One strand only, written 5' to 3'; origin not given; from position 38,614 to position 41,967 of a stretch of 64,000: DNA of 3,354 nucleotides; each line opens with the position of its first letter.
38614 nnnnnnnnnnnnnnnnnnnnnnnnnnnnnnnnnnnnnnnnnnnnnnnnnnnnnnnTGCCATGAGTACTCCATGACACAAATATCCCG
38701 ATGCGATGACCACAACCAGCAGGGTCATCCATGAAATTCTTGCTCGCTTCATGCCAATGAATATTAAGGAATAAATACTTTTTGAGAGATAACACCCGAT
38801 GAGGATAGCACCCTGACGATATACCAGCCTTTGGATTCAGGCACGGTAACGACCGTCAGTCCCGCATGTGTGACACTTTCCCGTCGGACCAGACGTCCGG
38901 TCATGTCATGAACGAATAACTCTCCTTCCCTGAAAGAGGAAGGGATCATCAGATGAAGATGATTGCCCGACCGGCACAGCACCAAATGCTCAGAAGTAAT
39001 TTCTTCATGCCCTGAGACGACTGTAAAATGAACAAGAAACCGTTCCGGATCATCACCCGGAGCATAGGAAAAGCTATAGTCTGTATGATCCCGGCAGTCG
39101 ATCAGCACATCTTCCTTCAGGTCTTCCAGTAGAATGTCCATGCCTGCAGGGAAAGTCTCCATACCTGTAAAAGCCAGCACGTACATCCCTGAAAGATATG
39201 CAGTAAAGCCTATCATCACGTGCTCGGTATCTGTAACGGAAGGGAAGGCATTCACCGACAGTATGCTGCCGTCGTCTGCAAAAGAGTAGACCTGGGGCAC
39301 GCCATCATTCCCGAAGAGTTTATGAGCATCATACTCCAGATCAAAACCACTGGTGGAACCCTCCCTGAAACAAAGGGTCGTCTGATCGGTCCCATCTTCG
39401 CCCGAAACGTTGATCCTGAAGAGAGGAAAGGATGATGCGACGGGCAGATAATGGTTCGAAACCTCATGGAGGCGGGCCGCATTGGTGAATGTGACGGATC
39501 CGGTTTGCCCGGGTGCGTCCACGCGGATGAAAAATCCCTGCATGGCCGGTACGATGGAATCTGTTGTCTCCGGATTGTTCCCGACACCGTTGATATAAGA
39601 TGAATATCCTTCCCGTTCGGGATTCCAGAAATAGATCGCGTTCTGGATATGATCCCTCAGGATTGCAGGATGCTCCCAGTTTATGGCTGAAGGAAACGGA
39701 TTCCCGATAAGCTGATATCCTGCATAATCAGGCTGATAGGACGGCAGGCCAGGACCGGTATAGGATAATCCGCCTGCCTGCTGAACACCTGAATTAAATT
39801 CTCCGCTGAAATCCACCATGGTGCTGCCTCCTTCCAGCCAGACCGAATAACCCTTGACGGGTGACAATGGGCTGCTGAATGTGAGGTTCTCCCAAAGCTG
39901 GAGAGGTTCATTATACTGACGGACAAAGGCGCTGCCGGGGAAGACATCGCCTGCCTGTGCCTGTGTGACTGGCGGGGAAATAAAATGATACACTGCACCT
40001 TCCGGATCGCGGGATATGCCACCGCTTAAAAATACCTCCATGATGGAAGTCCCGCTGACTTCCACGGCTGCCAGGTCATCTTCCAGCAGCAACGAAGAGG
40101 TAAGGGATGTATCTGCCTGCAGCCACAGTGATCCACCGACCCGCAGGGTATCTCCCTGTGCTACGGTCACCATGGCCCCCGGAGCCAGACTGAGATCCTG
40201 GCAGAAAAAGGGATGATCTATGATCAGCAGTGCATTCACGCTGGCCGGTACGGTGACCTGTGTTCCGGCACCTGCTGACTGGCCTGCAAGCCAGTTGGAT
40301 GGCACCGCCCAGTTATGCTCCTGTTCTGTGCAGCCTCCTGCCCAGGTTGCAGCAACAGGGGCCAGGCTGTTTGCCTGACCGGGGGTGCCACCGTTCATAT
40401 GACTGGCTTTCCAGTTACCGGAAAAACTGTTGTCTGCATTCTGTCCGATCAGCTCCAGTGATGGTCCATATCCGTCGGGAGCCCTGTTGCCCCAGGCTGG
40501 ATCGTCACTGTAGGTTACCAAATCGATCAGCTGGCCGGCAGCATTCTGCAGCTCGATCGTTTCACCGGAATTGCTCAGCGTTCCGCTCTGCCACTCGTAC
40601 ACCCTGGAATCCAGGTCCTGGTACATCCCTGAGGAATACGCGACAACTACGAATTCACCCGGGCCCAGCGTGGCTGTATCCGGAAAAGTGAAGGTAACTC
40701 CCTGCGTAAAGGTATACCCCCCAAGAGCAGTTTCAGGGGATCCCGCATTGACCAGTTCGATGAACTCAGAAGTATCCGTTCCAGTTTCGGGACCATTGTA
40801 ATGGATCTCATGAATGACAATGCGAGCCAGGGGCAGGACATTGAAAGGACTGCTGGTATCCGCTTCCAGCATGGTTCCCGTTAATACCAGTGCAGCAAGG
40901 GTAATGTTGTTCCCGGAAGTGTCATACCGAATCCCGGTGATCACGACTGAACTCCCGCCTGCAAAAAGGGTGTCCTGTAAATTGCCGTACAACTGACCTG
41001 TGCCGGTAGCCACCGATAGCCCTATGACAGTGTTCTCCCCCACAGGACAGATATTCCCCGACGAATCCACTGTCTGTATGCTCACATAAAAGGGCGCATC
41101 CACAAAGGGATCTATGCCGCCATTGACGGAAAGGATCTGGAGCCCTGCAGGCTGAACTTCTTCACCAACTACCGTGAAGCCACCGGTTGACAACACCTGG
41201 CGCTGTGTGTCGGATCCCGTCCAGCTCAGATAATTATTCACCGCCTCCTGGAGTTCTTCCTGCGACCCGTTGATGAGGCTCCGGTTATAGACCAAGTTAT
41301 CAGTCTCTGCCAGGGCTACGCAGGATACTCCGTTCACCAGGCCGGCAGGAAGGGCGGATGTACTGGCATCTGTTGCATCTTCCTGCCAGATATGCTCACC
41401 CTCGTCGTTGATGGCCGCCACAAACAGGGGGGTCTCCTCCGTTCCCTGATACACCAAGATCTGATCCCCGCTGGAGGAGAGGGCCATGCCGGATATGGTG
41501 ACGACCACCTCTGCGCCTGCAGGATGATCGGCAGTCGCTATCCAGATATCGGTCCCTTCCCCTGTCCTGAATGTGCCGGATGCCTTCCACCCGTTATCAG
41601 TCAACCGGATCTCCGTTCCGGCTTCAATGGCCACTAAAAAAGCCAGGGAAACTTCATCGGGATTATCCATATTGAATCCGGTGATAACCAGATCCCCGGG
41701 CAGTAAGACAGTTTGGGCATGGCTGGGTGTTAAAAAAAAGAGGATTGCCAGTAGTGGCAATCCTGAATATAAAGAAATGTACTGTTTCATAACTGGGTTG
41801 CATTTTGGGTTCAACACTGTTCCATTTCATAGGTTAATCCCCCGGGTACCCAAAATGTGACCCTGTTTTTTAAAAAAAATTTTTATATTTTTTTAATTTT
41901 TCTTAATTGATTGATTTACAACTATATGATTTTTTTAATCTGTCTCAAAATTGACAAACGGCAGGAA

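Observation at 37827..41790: Candidate undescribed protein-sorting module: LTD/T9SS giant protein, then a 79-aa mini-substrate with a PEP-CTERM-like tail, then a short exosortase-family enzyme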

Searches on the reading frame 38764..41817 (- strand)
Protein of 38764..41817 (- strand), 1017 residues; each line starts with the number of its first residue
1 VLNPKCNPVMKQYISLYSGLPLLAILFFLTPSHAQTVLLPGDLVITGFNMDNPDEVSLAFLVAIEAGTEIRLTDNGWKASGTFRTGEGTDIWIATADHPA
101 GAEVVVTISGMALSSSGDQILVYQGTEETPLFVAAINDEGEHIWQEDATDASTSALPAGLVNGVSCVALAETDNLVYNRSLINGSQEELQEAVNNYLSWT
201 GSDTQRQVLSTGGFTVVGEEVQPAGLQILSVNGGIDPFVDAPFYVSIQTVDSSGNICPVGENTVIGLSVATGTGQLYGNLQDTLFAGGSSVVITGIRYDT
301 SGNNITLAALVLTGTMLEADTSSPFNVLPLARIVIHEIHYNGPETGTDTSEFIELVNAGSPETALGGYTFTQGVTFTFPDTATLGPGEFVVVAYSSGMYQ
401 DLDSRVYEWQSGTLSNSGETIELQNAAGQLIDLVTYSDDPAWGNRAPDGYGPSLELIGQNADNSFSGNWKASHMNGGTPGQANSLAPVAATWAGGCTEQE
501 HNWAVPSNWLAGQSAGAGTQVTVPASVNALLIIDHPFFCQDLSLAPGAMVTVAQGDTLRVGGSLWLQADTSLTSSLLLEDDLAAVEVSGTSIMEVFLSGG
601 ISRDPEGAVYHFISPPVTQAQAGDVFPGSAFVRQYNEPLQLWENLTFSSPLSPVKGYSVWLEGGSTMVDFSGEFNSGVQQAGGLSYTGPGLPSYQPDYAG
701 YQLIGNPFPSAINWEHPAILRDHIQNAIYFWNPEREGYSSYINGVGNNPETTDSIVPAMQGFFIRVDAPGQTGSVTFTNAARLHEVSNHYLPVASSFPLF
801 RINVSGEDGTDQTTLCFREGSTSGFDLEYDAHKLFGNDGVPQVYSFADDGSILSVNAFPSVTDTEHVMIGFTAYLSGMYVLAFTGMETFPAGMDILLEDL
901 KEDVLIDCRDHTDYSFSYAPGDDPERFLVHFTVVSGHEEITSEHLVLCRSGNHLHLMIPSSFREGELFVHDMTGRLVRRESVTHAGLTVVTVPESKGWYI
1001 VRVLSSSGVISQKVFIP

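Call 3: search_protein_families(library=ncbifam, proteins=[window:38764-41817:-], max_evalue=1)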
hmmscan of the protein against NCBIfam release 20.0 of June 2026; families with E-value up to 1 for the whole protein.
window:38764-41817:- (1017 aa): 2 families
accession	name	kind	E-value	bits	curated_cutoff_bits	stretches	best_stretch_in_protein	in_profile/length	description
TIGR04183.1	Por_Secre_tail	domain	1.3e-05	25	23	1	966-1016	22-71/72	T9SS type A sorting domain-containing protein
NF033708.1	T9SS_Cterm_ChiA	domain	0.17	11.8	40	1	968-1014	5-53/55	T9SS sorting signal type C domain-containing protein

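Call 4: search_protein_families(library=pfam, proteins=[window:38764-41817:-], max_evalue=1)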
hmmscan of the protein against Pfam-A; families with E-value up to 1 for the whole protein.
window:38764-41817:- (1017 aa): 2 families
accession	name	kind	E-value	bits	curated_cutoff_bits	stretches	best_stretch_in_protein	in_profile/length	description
PF00932.25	LTD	-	1.2e-19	71.1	34.3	1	331-437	6-108/109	Lamin Tail Domain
PF18962.6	Por_Secre_tail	-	0.13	13.1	27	1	966-1016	23-75/75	Secretion system C-terminal sorting domain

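Call 62: search_solved_structures(query=window:38764-41817:-, max_evalue=0.01)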
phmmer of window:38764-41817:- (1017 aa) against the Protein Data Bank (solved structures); distinct sequences matched with E-value up to 0.01: 0.

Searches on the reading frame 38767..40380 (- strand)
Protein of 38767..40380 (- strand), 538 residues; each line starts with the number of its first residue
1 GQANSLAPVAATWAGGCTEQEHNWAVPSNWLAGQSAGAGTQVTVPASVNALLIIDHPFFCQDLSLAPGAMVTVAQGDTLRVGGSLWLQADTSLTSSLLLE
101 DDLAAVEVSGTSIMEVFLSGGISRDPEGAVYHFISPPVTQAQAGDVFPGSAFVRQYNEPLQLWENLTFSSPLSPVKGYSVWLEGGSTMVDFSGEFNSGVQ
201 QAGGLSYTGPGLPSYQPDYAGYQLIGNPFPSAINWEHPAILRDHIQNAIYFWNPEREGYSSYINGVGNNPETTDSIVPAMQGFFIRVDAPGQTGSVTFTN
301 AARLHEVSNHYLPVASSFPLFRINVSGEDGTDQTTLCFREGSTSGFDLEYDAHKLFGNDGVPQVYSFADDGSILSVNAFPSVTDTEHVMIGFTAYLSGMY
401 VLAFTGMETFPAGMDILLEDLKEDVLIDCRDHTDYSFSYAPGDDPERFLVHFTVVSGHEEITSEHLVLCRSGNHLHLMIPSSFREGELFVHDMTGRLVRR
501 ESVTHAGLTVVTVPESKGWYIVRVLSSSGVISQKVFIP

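Call 78: search_solved_structures(query=A7, max_evalue=1)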
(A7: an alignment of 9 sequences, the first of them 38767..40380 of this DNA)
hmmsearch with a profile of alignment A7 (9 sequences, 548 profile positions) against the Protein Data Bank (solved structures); distinct sequences matched with E-value up to 1: 6.
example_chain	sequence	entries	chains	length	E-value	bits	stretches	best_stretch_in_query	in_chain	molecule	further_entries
8gl6_D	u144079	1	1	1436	2.4e-37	132.1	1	19-547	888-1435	RemA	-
6to1_A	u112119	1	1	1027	3.3e-07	32.6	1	22-307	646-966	Minor fimbrium subunit Mfa5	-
8glk_D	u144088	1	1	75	0.0032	19.4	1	482-548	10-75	Endonuclease I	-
5hfs_A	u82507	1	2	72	0.075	14.9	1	478-548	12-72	Gingipain R2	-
7pq4_A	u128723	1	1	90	0.083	14.7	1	476-548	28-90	Arginine-specific cysteine proteinase (Arg-gingipain)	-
5ag9_A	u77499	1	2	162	0.4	12.5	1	477-548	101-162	Gingipain R2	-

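Call 84: predict_structure(protein=window:38767-40380:-)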
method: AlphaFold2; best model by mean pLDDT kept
length: 538 residues; sequences in the alignment: 1
mean_pLDDT: 38.2   pTM: 0.25
mean pLDDT of the five models: 38.2, 28.9, 28.7, 28.7, 27.5
residues with pLDDT >= 90: 0; 70-90: 15; 50-70: 95; < 50: 428
segments of 3 or more residues with pLDDT < 50: 1-39, 47-51, 89-92, 94-96, 101-467, 536-538
pLDDT, mean of each block of 10 residues (from residue 1): 31 38 39 43 52 56 58 54 54 50 42 39 32 29 25 25 25 26 27 25 24 25 31 30 31 33 31 32 35 39 33 34 40 37 30 32 33 30 31 30 32 31 32 27 34 29 42 59 67 73 64 61 60 49
secondary structure, 60 per line:
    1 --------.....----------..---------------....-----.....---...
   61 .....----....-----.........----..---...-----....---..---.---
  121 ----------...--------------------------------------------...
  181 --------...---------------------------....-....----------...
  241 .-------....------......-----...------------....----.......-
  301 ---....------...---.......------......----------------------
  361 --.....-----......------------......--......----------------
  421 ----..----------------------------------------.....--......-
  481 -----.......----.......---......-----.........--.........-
elements in order: E9-13 E41-44 E50-54 E58-65 E70-73 E79-87 E97-99 E105-108 E131-133 E178-180 E189-191 E219-222 E224-227 H238-241 E249-252 E259-264 E285-288 E293-299 H304-307 E314-316 E320-326 E333-338 E363-367 E373-378 E391-396 E399-404 E467-471 E474-479 E486-492 E497-503 E507-512 E518-526 E529-537
